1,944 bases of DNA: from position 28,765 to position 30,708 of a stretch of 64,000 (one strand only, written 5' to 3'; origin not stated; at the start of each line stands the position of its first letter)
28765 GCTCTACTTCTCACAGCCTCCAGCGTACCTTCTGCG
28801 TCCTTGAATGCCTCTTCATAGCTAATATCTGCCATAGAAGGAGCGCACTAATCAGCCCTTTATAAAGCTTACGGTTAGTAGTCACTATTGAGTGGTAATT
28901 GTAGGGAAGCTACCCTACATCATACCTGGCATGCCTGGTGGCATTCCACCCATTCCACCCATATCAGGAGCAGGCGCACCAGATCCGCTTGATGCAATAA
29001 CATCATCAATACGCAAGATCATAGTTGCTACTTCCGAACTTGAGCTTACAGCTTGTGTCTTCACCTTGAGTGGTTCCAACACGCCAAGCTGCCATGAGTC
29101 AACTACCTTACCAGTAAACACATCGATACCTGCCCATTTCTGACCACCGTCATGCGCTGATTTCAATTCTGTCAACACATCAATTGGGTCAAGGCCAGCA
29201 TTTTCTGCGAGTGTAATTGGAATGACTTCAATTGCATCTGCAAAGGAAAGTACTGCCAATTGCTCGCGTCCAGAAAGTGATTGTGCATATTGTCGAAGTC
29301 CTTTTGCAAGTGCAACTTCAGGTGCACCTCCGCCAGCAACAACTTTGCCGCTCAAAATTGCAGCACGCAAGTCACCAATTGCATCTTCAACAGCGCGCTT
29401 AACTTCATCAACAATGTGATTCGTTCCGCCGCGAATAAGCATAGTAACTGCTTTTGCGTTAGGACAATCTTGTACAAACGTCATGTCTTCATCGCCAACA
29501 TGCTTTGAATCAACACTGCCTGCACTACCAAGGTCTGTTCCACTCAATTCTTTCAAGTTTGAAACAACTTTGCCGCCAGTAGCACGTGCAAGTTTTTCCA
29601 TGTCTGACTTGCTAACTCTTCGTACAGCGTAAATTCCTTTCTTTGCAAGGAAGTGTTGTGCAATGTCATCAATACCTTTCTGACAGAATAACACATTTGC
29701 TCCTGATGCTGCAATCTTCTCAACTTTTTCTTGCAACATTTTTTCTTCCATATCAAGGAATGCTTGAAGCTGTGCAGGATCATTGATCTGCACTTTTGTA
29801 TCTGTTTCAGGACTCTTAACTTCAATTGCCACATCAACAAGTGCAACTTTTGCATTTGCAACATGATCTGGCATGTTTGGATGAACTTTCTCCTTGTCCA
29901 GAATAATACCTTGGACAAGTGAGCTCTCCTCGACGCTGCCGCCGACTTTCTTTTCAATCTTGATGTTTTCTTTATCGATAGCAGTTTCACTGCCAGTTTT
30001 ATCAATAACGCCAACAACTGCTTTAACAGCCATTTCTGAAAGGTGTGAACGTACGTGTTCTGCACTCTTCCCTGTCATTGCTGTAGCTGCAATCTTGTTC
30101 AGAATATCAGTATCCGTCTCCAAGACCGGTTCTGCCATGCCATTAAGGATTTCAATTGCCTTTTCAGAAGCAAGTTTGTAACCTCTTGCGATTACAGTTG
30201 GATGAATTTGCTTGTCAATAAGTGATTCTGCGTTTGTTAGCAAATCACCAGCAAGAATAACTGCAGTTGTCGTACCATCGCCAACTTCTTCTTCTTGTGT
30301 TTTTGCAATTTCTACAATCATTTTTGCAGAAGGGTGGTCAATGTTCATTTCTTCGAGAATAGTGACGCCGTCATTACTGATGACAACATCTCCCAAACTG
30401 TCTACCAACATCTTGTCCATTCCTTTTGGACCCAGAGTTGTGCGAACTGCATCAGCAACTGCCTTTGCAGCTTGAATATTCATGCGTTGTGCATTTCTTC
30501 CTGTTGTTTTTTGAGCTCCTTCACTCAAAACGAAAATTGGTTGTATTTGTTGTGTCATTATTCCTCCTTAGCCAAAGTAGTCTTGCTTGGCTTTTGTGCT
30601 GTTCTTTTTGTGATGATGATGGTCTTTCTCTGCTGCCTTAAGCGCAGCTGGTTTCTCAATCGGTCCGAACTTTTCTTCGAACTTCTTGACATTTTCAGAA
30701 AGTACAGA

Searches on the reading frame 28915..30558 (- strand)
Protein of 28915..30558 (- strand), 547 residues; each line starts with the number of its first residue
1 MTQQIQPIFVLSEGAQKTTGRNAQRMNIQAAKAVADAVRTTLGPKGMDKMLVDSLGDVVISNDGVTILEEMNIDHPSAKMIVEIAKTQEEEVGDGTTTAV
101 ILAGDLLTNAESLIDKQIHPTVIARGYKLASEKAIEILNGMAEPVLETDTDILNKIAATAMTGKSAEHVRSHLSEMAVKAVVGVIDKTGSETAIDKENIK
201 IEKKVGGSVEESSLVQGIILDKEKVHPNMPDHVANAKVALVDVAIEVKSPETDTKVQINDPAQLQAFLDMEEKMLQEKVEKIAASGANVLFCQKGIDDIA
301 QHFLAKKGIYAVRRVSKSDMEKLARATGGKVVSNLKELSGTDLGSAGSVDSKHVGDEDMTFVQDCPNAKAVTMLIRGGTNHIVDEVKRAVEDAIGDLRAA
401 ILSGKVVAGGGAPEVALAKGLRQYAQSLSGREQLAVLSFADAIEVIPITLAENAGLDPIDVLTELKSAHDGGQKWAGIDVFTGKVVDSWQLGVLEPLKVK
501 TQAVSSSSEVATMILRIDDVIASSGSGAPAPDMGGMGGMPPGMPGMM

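Call 9: search_protein_families(library=pfam, proteins=[window:28915-30558:-], max_evalue=0.0001)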
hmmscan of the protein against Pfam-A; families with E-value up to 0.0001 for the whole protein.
window:28915-30558:- (547 aa): 1 family
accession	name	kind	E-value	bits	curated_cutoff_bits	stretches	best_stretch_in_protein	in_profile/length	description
PF00118.29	Cpn60_TCP1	-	1.1e-184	615.1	34.3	1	34-522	1-487/490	TCP-1/cpn60 chaperonin family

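Call 10: search_protein_families(library=ncbifam, proteins=[window:28915-30558:-], max_evalue=0.00001)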
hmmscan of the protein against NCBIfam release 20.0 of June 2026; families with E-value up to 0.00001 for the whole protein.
window:28915-30558:- (547 aa): 18 families
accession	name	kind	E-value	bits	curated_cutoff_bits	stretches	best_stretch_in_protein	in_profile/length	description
NF041083.2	thermosome_beta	equivalog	7.4e-242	803.9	400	1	6-523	1-519/520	thermosome subunit beta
NF041082.2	thermosome_alpha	equivalog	1.3e-240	799.6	450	1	6-523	1-518/519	thermosome subunit alpha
TIGR02339.1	thermosome_arch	subfamily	5.1e-229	761.3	671.1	1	7-523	1-520/521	thermosome subunit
TIGR02344.1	chap_CCT_gamma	equivalog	3.4e-144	481.2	553.45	1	7-523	1-522/526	T-complex protein 1 subunit gamma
TIGR02343.1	chap_CCT_epsi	equivalog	7e-136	454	710.5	1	15-523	20-531/532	T-complex protein 1 subunit epsilon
TIGR02342.1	chap_CCT_delta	equivalog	7.2e-136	453.7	695.35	1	22-523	9-516/517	T-complex protein 1 subunit delta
TIGR02340.1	chap_CCT_alpha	equivalog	1.8e-133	446.1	800.2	1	15-522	5-528/536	T-complex protein 1 subunit alpha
TIGR02345.1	chap_CCT_eta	equivalog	6.1e-131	437.3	669.2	1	6-523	2-520/523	T-complex protein 1 subunit eta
TIGR02347.1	chap_CCT_zeta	equivalog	4.8e-111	371.9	587.15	1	10-523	4-525/531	T-complex protein 1 subunit zeta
TIGR02346.1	chap_CCT_theta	equivalog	9e-110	367.6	455.9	1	11-531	6-527/531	T-complex protein 1 subunit theta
TIGR02341.1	chap_CCT_beta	equivalog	2.3e-102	343.3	522.15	1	10-523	2-514/519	T-complex protein 1 subunit beta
NF009487.0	PRK12849.1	subfamily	6.7e-38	130.2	352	2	29-365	17-335/543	chaperonin GroEL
NF000592.1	PRK00013.1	subfamily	2.9e-32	111.8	397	2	21-371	8-340/524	chaperonin GroEL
TIGR02348.1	GroEL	equivalog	1.2e-30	106.6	582.1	2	28-198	15-177/526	chaperonin GroEL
NF009488.0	PRK12850.1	subfamily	1.3e-29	103.1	475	2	27-371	16-342/544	chaperonin GroEL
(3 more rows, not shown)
